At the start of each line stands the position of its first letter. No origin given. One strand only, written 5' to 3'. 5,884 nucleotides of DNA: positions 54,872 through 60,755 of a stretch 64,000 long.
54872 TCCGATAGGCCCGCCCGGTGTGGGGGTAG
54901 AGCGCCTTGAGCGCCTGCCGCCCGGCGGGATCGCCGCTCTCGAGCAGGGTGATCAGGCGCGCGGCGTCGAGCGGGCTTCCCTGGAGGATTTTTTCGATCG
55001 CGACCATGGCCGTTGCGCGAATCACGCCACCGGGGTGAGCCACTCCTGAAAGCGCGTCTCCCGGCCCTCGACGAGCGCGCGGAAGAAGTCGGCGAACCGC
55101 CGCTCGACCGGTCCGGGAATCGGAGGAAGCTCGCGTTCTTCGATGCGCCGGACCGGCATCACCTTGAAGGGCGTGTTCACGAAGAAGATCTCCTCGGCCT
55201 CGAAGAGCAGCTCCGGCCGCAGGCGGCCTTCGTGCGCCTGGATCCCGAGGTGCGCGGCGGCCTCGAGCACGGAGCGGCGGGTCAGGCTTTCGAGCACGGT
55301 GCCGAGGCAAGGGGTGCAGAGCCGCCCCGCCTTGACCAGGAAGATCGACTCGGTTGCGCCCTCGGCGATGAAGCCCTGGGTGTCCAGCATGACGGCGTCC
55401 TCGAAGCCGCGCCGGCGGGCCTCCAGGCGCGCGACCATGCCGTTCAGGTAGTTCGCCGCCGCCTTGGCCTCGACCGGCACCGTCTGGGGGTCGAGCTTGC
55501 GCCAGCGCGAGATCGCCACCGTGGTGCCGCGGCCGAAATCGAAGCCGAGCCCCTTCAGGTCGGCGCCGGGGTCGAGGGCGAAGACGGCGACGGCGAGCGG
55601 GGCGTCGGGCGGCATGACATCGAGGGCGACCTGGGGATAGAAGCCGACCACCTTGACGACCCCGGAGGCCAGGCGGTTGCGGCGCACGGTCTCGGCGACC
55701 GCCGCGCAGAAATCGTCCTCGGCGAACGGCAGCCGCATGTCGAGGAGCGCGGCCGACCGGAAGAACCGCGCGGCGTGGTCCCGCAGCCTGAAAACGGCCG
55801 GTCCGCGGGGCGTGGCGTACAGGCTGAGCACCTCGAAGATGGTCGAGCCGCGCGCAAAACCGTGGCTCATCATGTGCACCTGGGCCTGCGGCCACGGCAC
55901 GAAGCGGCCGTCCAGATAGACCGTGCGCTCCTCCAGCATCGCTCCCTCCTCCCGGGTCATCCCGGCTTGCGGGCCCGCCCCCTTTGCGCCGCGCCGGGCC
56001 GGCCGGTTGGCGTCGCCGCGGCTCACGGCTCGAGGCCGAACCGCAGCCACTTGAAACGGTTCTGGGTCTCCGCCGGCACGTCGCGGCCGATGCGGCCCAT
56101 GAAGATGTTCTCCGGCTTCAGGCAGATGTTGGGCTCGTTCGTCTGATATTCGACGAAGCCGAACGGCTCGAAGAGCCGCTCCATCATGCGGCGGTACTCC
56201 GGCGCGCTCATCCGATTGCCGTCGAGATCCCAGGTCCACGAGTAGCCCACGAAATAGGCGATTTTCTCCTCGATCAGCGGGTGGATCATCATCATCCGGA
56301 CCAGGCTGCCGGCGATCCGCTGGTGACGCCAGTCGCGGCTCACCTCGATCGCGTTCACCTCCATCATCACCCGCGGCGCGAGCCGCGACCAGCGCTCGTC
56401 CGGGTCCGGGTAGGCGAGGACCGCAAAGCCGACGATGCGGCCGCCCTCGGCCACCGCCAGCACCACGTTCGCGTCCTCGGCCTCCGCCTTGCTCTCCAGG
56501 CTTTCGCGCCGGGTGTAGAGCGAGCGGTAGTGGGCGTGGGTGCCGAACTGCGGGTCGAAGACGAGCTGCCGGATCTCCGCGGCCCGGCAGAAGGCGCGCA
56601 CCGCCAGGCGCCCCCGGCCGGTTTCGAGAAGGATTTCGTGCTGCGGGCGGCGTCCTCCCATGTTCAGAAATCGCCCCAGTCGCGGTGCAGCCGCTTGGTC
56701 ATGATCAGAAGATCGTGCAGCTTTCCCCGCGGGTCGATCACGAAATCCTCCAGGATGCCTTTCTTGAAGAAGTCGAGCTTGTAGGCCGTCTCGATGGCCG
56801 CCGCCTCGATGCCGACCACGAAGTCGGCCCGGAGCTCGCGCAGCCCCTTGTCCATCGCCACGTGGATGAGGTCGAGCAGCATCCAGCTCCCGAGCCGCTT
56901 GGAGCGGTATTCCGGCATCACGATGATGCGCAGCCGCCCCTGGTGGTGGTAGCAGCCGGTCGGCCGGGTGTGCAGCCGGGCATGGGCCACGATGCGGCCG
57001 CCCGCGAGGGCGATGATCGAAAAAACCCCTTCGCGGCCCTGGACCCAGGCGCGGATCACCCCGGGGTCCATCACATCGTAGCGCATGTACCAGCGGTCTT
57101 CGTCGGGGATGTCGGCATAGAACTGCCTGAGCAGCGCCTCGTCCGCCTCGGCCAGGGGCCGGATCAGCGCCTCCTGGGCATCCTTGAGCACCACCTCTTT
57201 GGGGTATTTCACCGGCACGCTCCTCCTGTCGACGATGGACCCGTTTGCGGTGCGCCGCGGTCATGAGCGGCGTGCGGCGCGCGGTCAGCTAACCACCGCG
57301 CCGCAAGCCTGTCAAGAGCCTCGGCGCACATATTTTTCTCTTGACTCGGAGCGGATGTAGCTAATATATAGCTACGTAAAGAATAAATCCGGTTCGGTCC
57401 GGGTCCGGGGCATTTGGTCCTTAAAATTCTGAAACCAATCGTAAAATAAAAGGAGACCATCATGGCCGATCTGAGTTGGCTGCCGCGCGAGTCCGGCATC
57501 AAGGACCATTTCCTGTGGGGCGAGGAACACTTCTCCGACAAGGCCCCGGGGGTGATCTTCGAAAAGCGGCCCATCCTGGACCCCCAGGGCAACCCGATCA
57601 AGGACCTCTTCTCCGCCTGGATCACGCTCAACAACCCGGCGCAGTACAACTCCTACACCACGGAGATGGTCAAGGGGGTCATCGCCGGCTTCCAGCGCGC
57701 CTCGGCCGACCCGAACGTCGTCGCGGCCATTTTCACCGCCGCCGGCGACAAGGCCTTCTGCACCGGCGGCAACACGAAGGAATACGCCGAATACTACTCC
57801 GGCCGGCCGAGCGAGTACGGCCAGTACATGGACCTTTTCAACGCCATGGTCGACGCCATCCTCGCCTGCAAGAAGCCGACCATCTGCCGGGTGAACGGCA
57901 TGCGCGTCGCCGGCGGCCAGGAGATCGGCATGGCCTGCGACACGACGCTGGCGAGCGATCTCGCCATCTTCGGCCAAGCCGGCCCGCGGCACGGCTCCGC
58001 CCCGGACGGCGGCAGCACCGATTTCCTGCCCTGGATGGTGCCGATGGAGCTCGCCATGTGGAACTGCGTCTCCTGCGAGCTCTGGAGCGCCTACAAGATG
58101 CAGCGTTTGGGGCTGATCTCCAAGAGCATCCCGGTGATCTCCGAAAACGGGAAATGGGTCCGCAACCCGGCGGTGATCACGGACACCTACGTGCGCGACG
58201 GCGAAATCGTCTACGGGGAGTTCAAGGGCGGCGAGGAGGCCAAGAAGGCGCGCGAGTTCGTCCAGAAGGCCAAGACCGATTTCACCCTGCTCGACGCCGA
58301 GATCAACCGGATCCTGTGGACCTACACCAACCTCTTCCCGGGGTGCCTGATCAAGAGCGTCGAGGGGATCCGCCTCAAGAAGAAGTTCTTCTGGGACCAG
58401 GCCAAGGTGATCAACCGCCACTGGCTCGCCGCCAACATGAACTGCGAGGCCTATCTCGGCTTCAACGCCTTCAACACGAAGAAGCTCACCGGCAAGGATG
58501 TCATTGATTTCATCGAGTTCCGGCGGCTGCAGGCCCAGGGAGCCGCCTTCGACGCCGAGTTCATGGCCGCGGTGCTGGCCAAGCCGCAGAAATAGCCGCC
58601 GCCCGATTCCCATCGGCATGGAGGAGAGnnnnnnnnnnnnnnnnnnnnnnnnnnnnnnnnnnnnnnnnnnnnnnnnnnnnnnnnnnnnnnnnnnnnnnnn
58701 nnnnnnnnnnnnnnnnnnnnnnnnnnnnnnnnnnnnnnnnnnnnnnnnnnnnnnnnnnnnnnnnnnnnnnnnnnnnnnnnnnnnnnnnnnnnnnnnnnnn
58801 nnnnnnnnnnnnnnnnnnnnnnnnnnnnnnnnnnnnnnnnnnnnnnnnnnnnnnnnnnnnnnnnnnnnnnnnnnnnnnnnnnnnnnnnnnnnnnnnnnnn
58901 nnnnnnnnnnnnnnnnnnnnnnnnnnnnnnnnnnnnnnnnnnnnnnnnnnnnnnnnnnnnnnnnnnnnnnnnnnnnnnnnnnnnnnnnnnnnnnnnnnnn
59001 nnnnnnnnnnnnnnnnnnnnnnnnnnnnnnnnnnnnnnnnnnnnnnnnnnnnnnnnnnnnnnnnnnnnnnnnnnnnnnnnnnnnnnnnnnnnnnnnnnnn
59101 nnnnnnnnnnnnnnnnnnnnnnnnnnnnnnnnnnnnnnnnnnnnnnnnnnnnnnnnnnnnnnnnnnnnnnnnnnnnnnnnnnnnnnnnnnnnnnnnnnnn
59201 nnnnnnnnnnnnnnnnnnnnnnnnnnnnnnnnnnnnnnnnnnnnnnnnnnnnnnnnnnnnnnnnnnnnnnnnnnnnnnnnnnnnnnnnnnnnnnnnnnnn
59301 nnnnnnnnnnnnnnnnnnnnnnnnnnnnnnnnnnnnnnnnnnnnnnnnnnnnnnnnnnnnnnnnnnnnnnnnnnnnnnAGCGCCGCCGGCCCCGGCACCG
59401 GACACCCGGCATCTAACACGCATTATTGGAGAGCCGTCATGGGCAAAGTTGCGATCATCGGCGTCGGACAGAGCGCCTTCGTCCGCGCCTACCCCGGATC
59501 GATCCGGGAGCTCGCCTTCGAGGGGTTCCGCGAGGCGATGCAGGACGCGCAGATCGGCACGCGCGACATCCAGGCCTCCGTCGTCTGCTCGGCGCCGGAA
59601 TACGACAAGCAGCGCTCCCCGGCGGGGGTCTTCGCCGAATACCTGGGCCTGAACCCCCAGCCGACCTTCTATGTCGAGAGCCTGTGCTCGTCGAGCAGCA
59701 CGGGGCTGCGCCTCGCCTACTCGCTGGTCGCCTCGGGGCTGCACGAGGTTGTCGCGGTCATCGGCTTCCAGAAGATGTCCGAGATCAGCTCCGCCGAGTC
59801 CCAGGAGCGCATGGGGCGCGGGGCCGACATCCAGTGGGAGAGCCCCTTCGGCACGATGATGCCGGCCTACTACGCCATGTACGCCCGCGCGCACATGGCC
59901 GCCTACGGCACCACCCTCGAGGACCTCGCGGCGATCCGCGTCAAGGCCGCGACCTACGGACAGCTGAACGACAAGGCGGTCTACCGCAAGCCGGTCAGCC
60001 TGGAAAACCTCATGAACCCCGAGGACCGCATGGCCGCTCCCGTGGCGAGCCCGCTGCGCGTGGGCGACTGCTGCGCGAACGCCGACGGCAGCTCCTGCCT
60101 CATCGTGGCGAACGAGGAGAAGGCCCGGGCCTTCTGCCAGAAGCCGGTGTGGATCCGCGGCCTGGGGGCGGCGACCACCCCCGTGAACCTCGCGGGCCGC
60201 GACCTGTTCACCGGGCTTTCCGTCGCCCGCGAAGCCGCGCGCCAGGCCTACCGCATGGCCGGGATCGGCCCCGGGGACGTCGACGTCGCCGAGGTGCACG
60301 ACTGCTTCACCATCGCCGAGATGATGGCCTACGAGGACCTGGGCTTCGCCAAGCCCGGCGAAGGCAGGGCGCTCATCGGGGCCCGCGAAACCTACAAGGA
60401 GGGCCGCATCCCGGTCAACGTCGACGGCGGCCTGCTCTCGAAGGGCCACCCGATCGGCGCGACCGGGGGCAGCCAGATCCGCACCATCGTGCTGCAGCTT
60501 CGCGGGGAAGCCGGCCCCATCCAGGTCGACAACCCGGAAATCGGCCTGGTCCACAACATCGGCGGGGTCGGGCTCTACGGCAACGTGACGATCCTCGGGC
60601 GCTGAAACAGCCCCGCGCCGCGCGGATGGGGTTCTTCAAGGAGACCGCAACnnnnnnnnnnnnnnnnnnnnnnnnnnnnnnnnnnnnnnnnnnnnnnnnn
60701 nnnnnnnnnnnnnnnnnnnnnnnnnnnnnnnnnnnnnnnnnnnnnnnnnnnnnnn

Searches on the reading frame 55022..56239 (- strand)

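Call 34: search_protein_families(library=pfam, proteins=[window:55022-56239:-], max_evalue=0.0001)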
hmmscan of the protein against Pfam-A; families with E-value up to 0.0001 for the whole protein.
window:55022-56239:- (405 aa): 1 family
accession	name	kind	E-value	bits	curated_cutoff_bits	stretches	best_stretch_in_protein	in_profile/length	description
PF01063.24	Aminotran_4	-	3.1e-44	151.9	28.5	1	134-366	2-223/223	Amino-transferase class IV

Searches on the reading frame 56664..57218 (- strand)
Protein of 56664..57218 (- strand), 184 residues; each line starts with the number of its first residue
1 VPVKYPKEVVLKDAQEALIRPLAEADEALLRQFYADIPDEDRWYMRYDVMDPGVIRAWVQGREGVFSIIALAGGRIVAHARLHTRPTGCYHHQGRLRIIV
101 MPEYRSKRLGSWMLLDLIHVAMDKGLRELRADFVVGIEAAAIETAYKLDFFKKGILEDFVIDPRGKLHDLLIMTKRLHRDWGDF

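Call 34: search_protein_families(library=pfam, proteins=[window:56664-57218:-], max_evalue=0.0001)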
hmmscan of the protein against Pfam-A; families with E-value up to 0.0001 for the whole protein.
window:56664-57218:- (184 aa): 1 family
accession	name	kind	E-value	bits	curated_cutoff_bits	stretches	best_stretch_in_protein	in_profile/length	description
PF00583.31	Acetyltransf_1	-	2.1e-09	38.1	20.7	1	31-149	10-115/116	Acetyltransferase (GNAT) family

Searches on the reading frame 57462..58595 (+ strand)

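Call 34: search_protein_families(library=pfam, proteins=[window:57462-58595:+], max_evalue=0.0001)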
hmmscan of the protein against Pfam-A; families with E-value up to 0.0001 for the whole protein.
window:57462-58595:+ (377 aa): 2 families
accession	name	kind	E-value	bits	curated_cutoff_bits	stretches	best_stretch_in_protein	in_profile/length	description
PF00378.25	ECH_1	-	1.4e-33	116.7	27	1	53-225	8-176/251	Enoyl-CoA hydratase/isomerase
PF16113.10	ECH_2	-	1.1e-19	71.6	27.2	1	53-223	3-172/335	Enoyl-CoA hydratase/isomerase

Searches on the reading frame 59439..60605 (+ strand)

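Call 34: search_protein_families(library=pfam, proteins=[window:59439-60605:+], max_evalue=0.0001)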
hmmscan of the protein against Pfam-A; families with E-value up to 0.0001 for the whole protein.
window:59439-60605:+ (388 aa): 3 families
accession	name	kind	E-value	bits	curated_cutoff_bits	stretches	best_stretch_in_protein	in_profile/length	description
PF22691.2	Thiolase_C_1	-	1e-43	149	28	1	245-388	3-144/144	Thiolase C-terminal domain-like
PF02803.24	Thiolase_C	-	3.8e-10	39.9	27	1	265-360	26-103/123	Thiolase, C-terminal domain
PF00108.29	Thiolase_N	-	1.4e-09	38.2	26.4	1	21-164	22-174/260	Thiolase, N-terminal domain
